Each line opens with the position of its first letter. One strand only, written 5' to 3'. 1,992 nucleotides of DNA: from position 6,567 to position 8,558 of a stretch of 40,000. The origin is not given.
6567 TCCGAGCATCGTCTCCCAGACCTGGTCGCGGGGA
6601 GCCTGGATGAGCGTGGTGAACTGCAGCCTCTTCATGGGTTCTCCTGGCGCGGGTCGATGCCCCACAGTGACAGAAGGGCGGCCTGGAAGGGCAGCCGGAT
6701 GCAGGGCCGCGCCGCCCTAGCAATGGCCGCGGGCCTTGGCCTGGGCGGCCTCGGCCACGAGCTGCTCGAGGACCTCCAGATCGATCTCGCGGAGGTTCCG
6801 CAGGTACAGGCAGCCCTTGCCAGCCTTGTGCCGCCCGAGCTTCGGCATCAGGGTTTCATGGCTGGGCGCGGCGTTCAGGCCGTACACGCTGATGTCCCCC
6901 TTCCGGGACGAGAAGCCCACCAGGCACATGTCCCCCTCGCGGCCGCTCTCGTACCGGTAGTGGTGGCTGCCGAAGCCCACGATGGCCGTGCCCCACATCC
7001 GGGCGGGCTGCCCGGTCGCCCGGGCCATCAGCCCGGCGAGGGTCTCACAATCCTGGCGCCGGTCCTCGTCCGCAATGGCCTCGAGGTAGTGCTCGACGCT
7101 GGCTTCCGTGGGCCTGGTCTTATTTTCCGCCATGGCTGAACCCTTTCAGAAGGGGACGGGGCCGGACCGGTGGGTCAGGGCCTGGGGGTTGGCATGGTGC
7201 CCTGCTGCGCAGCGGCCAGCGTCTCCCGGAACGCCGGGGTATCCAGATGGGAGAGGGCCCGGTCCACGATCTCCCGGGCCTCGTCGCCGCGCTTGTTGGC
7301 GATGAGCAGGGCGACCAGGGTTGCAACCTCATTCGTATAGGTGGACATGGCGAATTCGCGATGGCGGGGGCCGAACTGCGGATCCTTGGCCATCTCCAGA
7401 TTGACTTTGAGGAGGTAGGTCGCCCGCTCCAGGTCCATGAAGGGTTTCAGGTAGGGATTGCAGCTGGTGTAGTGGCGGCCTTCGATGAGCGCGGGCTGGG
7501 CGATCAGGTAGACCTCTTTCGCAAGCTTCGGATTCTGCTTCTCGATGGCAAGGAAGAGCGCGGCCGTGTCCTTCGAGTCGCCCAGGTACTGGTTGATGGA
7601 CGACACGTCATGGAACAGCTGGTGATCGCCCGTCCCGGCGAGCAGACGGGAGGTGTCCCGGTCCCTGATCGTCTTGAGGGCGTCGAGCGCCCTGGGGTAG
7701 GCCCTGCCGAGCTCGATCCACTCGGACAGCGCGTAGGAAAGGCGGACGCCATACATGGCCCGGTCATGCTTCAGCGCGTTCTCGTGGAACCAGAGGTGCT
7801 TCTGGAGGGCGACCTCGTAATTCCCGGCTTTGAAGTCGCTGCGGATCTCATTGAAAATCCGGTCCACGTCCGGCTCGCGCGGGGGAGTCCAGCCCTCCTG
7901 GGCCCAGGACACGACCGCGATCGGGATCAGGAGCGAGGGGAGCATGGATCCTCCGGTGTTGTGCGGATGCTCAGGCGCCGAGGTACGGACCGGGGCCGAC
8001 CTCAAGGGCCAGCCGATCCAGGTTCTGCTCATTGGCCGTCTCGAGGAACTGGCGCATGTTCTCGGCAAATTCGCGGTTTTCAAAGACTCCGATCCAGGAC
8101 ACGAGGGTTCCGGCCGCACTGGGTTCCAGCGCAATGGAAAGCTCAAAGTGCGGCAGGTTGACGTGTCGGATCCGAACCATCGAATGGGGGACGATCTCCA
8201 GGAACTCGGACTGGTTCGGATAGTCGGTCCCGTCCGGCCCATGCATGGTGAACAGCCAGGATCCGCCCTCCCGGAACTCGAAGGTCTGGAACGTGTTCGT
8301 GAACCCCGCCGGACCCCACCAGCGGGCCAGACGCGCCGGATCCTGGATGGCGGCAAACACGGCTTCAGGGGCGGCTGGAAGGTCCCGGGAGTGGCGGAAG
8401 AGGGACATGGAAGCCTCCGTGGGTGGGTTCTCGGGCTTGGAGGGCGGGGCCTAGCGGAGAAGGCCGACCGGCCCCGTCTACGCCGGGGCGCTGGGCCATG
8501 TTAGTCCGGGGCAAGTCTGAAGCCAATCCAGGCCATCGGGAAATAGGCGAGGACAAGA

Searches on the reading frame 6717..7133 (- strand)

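Call 41: search_protein_families(library=pfam, proteins=[window:6717-7133:-], max_evalue=0.01)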
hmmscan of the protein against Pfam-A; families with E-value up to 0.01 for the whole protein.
window:6717-7133:- (138 aa): 1 family
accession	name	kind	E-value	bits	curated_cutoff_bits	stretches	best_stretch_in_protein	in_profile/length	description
PF08818.16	DUF1801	-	2.1e-11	44.5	27.2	1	25-129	1-84/85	Domain of unknown function (DU1801)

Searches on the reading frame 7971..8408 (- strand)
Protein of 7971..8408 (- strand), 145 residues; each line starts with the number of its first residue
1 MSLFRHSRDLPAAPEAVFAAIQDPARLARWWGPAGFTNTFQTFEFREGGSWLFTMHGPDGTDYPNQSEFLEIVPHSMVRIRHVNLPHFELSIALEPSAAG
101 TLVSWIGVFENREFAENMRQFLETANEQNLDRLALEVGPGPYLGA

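Call 27: search_protein_families(library=pfam, proteins=[window:7971-8408:-], max_evalue=0.001)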
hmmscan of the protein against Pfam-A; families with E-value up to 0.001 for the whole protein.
window:7971-8408:- (145 aa): 2 families
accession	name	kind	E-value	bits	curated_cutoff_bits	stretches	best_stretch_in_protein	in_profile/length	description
PF08327.17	AHSA1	-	7.6e-18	65.4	22.1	1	12-134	2-121/125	Activator of Hsp90 ATPase homolog 1-like protein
PF10604.15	Polyketide_cyc2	-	1.9e-12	48.1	27.4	1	4-136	4-140/142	Polyketide cyclase / dehydrase and lipid transport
